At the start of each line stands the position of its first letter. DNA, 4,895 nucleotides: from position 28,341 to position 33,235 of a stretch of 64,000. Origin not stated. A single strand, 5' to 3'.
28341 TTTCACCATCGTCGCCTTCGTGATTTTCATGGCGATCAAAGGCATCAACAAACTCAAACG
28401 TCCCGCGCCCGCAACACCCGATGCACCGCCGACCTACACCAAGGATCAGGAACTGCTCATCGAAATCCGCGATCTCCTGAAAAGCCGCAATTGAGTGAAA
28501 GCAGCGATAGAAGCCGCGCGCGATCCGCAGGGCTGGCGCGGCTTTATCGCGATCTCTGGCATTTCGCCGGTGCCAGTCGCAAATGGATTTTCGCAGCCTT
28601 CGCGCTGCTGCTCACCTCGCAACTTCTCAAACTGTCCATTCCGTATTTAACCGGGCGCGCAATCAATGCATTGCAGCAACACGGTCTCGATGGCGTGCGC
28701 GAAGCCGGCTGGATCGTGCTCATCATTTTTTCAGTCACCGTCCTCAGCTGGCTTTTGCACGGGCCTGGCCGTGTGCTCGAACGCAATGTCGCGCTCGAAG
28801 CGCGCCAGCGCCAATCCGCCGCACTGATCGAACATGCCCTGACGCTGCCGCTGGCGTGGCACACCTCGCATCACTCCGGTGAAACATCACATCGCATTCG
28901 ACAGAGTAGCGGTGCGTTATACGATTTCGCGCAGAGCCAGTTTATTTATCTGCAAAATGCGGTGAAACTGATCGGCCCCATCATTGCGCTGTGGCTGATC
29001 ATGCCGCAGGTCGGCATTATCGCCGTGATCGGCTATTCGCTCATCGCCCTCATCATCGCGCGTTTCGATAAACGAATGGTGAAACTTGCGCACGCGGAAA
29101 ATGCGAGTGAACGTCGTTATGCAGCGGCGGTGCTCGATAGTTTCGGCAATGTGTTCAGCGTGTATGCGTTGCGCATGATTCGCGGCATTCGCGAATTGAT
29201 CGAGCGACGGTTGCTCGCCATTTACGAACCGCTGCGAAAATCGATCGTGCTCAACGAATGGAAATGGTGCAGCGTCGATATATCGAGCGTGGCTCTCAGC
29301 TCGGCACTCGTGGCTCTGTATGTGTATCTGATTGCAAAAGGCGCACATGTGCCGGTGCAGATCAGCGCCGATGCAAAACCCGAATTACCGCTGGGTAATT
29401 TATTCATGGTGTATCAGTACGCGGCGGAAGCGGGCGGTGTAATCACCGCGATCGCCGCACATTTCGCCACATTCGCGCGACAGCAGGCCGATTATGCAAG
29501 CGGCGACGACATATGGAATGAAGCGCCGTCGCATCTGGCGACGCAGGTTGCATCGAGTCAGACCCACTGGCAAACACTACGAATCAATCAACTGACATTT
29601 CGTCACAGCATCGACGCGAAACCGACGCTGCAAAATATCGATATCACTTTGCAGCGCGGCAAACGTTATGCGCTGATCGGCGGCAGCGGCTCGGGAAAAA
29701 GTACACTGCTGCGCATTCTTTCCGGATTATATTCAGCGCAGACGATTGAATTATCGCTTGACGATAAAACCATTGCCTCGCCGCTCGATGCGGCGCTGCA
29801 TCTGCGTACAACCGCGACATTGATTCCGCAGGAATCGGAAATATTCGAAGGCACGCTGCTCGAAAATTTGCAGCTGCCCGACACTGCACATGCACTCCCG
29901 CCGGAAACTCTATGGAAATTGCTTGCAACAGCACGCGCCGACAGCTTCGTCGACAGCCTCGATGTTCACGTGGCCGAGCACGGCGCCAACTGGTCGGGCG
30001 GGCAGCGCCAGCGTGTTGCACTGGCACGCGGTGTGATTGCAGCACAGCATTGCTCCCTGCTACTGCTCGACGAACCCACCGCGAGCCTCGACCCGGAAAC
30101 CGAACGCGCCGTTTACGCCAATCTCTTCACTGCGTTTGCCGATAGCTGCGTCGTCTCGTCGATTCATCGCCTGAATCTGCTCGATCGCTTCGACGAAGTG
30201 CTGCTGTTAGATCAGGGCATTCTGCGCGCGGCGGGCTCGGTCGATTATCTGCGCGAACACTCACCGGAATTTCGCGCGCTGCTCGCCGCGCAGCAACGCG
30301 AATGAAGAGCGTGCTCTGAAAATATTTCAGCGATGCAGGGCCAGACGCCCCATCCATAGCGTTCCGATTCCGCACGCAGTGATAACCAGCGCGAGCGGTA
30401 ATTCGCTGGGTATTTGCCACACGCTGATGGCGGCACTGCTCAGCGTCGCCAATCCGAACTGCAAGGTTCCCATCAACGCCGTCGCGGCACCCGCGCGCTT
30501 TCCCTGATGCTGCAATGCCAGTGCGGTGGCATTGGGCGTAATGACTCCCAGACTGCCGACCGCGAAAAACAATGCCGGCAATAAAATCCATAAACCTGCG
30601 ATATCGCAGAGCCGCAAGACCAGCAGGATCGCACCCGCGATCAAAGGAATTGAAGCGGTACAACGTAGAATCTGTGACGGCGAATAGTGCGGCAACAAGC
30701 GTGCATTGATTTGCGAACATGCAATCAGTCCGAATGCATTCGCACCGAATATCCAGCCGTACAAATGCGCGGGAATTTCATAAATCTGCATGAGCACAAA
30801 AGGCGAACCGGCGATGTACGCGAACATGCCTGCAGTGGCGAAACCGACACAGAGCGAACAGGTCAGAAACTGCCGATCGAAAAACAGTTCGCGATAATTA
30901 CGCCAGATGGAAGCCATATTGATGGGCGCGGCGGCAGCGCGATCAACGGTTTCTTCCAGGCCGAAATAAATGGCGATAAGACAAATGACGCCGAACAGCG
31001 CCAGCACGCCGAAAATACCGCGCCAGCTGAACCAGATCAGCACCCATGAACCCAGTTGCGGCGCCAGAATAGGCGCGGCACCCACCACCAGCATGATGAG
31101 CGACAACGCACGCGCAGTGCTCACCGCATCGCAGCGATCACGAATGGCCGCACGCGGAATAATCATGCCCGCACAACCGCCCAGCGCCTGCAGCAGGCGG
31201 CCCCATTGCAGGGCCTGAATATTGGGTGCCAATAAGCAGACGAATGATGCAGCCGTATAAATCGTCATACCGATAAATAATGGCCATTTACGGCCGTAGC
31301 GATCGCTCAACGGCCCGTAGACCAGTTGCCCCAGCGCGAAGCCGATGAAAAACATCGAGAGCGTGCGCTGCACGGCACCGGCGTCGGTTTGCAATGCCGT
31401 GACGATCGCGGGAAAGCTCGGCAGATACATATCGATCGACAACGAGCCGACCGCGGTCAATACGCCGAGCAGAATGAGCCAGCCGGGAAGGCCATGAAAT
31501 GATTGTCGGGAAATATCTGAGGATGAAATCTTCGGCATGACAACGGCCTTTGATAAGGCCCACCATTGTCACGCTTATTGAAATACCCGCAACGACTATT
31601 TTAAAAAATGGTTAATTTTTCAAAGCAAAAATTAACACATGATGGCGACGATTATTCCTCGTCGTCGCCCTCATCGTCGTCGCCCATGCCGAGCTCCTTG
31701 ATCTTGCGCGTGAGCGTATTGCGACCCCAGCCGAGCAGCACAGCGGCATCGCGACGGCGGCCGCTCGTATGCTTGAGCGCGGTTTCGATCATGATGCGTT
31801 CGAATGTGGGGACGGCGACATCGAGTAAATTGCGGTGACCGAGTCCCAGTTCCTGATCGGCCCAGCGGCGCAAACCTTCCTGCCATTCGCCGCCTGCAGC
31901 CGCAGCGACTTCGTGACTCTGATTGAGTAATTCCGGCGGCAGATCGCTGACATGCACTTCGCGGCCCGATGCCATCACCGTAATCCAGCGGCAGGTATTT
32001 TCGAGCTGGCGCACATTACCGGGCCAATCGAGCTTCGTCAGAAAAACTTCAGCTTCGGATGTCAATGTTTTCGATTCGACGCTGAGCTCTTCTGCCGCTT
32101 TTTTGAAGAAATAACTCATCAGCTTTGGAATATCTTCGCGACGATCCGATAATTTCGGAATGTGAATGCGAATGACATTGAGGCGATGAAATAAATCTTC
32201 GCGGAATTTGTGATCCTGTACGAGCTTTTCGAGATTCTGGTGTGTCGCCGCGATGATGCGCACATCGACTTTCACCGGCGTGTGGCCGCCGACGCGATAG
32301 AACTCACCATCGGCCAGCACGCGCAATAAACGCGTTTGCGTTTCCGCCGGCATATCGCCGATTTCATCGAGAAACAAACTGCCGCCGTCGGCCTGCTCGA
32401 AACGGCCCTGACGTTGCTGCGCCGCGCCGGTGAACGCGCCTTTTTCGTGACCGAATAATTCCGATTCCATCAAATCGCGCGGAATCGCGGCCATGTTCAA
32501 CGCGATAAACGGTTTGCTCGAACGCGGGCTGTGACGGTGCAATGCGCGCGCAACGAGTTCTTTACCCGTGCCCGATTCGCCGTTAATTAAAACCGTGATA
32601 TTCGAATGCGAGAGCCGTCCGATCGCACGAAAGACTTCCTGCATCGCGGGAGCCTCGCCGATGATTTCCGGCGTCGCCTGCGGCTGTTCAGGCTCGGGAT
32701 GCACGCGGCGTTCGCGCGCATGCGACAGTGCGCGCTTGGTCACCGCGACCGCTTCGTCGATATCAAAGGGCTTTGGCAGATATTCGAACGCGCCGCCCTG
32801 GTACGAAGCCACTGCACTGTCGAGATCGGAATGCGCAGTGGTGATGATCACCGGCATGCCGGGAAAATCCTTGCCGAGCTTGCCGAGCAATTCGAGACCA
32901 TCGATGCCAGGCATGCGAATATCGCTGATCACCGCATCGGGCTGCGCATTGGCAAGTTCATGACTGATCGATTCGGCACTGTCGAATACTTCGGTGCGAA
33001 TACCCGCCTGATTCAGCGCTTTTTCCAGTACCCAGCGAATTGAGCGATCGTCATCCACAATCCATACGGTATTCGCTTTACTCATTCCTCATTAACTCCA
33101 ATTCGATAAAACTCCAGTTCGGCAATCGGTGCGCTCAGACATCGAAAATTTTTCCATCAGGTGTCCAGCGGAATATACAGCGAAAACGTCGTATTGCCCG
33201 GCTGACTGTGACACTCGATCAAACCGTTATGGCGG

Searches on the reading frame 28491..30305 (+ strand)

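Call 73: search_protein_families(library=pfam, proteins=[window:28491-30305:+], max_evalue=0.00001)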
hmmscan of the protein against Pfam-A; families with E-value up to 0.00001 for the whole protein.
window:28491-30305:+ (604 aa): 3 families
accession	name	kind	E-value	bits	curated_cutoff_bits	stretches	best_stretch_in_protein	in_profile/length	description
PF00005.33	ABC_tran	-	2.4e-24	86.9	25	1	380-531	1-137/137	ABC transporter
PF00664.28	ABC_membrane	-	5.2e-13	49.7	28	1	33-284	1-253/274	ABC transporter transmembrane region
PF13304.12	AAA_21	-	2e-07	31.8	27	0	393-416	2-25/304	AAA domain, putative AbiEii toxin, Type IV TA system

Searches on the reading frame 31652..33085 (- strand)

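Call 73: search_protein_families(library=pfam, proteins=[window:31652-33085:-], max_evalue=0.00001)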
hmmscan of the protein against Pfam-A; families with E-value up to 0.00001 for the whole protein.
window:31652-33085:- (477 aa): 6 families
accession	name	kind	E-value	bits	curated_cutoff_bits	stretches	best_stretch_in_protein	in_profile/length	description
PF00158.32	Sigma54_activat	-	3.9e-73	245.1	20.2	1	141-308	1-168/168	Sigma-54 interaction domain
PF00072.30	Response_reg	-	8.4e-27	94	30.2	1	7-114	1-108/111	Response regulator receiver domain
PF25601.1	AAA_lid_14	-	3.9e-25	87.9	27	1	314-393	2-81/87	AAA+ ATPase lid domain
PF14532.12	Sigma54_activ_2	-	1.6e-23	84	25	1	142-312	1-138/138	Sigma-54 interaction domain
PF02954.25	HTH_8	-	1.4e-13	50.8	22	1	426-465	3-42/42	Bacterial regulatory protein, Fis family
PF07728.20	AAA_5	-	2.1e-08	34.7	22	1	165-285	2-125/139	AAA domain (dynein-related subfamily)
